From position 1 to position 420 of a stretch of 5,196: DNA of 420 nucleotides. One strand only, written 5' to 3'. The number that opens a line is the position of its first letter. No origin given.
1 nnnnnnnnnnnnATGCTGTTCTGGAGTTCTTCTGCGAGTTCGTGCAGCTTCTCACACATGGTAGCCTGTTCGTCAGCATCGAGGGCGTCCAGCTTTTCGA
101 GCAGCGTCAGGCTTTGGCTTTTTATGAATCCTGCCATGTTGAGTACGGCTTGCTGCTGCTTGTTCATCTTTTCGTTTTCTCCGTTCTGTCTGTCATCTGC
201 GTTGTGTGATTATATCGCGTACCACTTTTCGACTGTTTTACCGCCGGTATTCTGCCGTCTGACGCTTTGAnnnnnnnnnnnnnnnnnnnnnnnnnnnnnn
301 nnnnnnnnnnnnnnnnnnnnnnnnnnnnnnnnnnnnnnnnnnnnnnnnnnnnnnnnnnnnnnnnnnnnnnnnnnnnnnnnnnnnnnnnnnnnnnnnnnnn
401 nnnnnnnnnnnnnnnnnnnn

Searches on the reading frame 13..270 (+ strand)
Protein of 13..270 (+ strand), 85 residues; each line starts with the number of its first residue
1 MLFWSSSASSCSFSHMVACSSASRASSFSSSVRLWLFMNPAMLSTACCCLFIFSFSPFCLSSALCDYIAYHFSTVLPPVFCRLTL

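Call 13: search_protein_families(proteins=[window:13-270:+], library=ncbifam, max_evalue=0.01)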
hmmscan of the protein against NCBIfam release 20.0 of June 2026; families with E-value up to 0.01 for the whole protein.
window:13-270:+ (85 aa): 0 families
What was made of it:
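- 13..270 (+): Antisense 85-aa shadow ORF. On the circle it is 116 aa, starting from GTG at 5039. It is not a gene. No NCBIfam match (call 13).
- On ColE1-type (RNA-primed) replicon: No ORF matches a Rep family (call 13).
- It has no family match (call 13).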
